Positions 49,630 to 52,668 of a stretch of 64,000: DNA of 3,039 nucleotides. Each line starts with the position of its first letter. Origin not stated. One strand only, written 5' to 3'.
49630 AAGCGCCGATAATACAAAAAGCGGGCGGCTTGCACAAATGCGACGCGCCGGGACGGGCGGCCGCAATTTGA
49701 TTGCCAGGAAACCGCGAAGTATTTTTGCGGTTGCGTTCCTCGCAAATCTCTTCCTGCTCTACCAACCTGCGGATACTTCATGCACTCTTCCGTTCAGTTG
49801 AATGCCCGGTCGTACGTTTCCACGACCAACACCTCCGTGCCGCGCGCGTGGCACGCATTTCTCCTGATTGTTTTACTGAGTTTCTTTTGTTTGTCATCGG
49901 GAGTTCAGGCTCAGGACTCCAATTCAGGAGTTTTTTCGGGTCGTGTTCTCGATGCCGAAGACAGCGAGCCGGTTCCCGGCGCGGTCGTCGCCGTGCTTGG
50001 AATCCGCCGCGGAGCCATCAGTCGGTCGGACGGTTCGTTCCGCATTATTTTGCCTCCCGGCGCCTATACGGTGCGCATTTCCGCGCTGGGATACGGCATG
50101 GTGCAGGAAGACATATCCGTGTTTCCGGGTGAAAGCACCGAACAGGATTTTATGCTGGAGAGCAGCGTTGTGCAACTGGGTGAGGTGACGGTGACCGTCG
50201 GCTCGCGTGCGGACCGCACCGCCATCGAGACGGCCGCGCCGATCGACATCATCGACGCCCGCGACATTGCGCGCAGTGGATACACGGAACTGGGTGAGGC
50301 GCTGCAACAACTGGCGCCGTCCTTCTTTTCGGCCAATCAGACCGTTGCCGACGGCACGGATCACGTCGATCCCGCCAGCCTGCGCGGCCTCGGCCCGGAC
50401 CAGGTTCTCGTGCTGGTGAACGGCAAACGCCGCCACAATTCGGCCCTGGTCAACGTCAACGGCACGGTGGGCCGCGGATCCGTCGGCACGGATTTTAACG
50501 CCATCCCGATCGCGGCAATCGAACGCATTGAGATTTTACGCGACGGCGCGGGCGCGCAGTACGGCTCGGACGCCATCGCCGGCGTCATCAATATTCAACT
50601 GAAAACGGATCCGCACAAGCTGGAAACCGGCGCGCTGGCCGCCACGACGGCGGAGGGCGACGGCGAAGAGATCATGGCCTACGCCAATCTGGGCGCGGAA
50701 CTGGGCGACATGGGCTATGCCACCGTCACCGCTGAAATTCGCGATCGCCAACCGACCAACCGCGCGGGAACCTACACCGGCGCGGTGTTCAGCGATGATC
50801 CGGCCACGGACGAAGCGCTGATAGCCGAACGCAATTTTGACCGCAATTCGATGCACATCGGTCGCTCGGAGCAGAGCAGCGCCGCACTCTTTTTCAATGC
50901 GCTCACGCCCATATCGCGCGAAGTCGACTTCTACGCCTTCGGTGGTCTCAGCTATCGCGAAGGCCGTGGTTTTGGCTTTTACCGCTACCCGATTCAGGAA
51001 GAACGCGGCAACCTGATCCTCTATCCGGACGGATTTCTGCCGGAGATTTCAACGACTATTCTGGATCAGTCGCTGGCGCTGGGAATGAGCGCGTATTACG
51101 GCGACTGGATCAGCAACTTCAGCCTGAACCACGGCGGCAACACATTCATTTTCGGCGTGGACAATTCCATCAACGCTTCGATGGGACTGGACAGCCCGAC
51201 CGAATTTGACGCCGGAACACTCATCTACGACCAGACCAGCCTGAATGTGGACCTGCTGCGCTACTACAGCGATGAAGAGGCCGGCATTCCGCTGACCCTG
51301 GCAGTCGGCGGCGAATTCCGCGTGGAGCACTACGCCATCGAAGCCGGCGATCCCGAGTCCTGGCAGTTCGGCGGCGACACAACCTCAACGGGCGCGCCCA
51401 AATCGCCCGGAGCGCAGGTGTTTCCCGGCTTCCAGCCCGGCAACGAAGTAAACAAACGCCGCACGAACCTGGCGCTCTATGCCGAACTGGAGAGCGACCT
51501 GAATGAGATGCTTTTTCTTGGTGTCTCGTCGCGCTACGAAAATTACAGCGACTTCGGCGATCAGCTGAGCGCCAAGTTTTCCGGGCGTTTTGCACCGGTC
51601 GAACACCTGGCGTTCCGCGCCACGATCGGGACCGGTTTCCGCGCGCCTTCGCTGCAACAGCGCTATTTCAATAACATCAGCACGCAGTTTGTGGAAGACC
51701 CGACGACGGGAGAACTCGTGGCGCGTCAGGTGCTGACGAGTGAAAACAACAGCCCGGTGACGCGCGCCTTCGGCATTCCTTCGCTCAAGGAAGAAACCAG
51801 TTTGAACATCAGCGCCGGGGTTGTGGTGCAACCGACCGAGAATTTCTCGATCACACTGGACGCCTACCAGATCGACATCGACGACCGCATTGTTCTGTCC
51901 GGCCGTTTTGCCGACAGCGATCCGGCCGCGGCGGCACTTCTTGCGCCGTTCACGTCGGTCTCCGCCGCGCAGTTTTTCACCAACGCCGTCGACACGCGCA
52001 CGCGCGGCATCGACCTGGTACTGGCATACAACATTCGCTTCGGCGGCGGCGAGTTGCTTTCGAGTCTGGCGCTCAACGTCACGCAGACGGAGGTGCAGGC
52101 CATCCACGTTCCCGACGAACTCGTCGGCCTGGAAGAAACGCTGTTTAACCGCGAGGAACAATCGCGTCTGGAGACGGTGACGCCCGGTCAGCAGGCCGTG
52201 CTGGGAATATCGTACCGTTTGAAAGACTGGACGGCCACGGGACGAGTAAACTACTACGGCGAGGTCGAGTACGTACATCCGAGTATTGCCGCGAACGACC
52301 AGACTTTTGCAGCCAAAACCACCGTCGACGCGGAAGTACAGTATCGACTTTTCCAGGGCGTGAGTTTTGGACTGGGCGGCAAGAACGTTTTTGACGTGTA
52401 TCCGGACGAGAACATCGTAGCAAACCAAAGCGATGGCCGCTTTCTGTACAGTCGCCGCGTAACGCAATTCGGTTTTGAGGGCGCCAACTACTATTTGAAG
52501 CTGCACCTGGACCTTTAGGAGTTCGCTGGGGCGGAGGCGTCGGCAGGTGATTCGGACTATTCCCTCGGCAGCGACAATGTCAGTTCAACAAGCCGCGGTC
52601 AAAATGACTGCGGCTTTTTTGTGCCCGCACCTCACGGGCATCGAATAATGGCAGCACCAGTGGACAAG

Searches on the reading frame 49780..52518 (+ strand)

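Call 35: search_protein_families(library=pfam, proteins=[window:49780-52518:+], max_evalue=0.0001)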
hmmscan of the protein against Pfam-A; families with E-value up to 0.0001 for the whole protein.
window:49780-52518:+ (912 aa): 4 families
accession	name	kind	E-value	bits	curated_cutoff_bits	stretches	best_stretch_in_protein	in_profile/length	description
PF00593.30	TonB_dep_Rec_b-barrel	-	2.1e-39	137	27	1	430-870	61-436/436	TonB dependent receptor-like, beta-barrel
PF07715.20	Plug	-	4.7e-21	75.7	23.9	1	149-269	3-107/107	TonB-dependent Receptor Plug Domain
PF13620.12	CarboxypepD_reg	-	1.6e-16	60.8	32.3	1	53-126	3-81/82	Carboxypeptidase regulatory-like domain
PF13715.12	CarbopepD_reg_2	-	1.4e-15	57.5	32.2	1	53-138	2-88/88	CarboxypepD_reg-like domain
